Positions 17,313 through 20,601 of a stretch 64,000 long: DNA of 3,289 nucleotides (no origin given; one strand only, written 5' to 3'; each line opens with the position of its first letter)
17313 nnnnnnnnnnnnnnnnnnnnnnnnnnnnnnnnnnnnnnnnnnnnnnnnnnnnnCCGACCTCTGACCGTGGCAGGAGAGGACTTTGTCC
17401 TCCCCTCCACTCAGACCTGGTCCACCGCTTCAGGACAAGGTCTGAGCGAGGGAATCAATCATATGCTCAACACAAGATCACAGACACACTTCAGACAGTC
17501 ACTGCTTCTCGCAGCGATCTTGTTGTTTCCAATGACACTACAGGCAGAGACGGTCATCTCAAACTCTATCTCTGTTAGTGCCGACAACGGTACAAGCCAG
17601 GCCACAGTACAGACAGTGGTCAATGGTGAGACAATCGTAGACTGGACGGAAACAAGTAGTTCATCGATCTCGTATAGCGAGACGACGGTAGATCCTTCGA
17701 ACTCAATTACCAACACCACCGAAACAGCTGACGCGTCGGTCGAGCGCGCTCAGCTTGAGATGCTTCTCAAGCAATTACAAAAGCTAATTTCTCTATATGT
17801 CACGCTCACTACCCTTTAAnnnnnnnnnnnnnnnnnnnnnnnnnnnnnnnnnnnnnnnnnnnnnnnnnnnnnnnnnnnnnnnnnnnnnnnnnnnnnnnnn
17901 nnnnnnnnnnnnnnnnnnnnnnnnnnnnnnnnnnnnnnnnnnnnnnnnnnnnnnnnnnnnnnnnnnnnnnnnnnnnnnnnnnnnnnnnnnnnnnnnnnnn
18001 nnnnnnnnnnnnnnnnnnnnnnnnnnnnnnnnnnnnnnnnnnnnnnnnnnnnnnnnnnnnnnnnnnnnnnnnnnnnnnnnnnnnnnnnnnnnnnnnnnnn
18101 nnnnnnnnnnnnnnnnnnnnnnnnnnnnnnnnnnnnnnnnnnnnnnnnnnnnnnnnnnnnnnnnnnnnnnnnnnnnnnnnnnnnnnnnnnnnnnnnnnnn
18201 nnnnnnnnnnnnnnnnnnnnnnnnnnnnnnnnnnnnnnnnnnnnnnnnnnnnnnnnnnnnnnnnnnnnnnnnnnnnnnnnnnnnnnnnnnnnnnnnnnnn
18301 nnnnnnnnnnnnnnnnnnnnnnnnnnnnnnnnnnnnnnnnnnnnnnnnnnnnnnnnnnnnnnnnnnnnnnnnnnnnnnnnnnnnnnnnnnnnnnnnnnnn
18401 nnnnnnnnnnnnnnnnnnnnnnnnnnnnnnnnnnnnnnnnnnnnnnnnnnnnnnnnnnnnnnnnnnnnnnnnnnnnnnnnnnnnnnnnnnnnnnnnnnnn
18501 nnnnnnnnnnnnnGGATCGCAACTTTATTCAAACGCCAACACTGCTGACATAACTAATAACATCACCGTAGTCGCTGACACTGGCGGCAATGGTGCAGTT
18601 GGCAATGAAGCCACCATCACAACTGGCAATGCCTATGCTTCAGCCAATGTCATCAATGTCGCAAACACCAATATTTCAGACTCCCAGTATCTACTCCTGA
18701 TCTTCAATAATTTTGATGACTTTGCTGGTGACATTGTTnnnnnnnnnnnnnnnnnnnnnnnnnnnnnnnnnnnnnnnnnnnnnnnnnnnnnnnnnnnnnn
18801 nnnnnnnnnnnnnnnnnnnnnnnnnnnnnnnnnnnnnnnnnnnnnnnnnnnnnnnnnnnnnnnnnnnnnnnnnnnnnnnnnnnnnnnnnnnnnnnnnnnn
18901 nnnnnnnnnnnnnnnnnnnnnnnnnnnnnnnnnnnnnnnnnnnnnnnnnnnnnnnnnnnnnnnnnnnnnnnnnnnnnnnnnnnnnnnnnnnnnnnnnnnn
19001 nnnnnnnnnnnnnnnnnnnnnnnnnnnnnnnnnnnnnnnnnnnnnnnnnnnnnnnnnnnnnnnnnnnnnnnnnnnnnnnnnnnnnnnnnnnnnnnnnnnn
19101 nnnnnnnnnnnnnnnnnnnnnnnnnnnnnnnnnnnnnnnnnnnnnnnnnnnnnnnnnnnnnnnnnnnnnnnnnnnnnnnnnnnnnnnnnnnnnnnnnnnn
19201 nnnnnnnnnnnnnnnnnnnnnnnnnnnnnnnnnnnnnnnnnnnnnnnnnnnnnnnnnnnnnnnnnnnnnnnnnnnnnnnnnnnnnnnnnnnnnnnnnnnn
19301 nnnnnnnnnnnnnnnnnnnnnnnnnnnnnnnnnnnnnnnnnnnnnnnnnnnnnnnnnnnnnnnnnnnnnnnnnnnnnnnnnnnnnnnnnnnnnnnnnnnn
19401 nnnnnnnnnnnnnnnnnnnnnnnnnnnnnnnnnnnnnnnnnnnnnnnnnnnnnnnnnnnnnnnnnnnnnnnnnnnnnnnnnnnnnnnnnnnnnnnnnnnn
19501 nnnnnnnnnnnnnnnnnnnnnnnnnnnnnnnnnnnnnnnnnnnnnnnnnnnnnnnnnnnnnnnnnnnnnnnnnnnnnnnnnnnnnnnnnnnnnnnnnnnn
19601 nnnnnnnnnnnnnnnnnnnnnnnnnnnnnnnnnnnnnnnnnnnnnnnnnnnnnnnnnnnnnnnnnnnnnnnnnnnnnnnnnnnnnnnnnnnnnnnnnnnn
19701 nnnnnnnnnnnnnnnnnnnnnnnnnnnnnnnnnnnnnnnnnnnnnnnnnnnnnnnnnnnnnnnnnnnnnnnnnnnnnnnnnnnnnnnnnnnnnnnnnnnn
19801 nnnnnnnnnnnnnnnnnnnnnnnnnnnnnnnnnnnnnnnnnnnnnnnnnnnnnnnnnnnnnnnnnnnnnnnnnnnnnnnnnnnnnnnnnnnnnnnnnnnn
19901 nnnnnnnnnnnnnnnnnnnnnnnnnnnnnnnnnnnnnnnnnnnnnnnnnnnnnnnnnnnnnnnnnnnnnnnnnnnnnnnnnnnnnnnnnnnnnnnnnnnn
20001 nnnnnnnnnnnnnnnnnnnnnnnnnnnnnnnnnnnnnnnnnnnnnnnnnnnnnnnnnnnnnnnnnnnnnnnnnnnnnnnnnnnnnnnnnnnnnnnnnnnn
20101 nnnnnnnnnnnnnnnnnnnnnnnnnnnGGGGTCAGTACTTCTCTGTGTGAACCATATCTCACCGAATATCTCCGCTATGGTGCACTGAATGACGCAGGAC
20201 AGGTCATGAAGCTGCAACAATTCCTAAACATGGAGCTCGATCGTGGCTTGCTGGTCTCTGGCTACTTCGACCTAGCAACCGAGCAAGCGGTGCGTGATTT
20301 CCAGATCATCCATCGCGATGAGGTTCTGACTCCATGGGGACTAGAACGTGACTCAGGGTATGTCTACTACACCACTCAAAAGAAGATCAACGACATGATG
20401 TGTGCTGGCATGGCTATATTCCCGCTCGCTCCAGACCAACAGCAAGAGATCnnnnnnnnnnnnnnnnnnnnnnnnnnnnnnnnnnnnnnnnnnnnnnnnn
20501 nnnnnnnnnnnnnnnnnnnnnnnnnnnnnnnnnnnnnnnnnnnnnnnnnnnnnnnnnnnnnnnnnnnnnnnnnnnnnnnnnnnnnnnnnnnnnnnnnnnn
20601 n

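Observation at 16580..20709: Three-gene surface operon sharing a novel ~40-aa Asn/Thr/Gly repeat module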

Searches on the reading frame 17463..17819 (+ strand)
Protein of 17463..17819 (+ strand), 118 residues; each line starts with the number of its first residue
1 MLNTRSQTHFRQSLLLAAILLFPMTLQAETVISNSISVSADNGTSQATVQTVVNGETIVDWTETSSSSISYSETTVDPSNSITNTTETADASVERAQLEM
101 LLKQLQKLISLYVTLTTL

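Call 3: search_protein_families(library=pfam, proteins=[window:17463-17819:+], max_evalue=1)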
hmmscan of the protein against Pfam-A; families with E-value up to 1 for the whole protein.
window:17463-17819:+ (118 aa): 5 families
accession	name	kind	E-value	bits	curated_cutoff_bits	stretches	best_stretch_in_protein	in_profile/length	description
PF11777.13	DUF3316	-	0.03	14.7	24.4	1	13-97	3-84/145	Protein of unknown function (DUF3316)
PF08657.15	DASH_Spc34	-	0.047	13.8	26.7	1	27-114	134-205/280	DASH complex subunit Spc34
PF05454.16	DAG1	-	0.071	12.9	23.3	1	38-82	31-75/290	Dystroglycan (Dystrophin-associated glycoprotein 1)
PF24274.1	NttE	-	0.12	11.9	27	1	12-115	3-106/284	T2SS substrate NttE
PF13710.12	ACT_5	-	0.3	11.4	27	0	97-109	45-57/62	ACT domain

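Call 4: search_protein_families(library=ncbifam, proteins=[window:17463-17819:+], max_evalue=1)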
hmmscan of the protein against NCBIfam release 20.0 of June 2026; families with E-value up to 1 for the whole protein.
window:17463-17819:+ (118 aa): 1 family
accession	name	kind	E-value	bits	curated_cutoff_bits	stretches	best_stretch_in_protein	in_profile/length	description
NF033753.1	RiPP_decarbCypD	equivalog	0.049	12.9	215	1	25-88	32-95/182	CypD family RiPP peptide-cysteine decarboxylase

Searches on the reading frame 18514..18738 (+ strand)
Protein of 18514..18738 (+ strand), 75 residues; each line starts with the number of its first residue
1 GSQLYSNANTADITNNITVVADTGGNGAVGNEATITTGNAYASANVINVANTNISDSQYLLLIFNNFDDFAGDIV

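Call 54: find_homologous_proteins(query=A4, max_evalue=0.001)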
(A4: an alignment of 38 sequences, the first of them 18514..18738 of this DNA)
Query A4 (38 sequences) (75 aa, profile of the alignment): 1 proteins with E <= 0.001 among 918 candidates.
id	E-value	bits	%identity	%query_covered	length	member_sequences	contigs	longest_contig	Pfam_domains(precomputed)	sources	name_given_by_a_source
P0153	1.5e-14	71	73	89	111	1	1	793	-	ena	-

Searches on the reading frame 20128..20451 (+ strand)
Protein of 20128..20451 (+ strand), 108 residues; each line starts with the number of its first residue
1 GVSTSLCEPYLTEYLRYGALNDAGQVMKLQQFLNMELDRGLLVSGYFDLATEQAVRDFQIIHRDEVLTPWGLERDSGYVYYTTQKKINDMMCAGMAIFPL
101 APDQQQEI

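Call 63: search_protein_families(library=pfam, alignment_id=A5, max_evalue=0.01)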
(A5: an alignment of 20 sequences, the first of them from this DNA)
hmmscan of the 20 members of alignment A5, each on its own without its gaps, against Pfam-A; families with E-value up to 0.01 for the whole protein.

A. member 1, seq(108 aa): 1 family
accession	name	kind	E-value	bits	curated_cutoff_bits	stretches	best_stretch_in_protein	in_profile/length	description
PF01471.23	PG_binding_1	-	0.00015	22.3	23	1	25-59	4-38/57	Putative peptidoglycan binding domain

B. families by the number of members that match (of 20 scanned): 1 family
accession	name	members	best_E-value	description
PF01471.23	PG_binding_1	20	3.9e-08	Putative peptidoglycan binding domain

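Call 64: search_solved_structures(query=A5, max_evalue=0.1)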
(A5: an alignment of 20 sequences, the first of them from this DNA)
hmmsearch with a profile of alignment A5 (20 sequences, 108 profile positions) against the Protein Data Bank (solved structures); distinct sequences matched with E-value up to 0.1: 6.
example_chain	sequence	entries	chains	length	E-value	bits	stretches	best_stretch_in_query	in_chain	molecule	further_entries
1lbu_A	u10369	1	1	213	0.00042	23.6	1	24-62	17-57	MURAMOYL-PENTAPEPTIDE CARBOXYPEPTIDASE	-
7scy_K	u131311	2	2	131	0.0091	19.3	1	23-73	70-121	Poly [ADP-ribose] polymerase 1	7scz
2cok_A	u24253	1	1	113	0.029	17.7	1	23-77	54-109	Poly [ADP-ribose] polymerase-1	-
5tv7_A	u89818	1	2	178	0.029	17.7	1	8-63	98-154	Putative peptidoglycan-binding/hydrolysing protein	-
7rum_A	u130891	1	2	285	0.094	16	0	20-60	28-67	Endolysin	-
9mi8_A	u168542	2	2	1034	0.098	16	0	23-74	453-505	Poly [ADP-ribose] polymerase 1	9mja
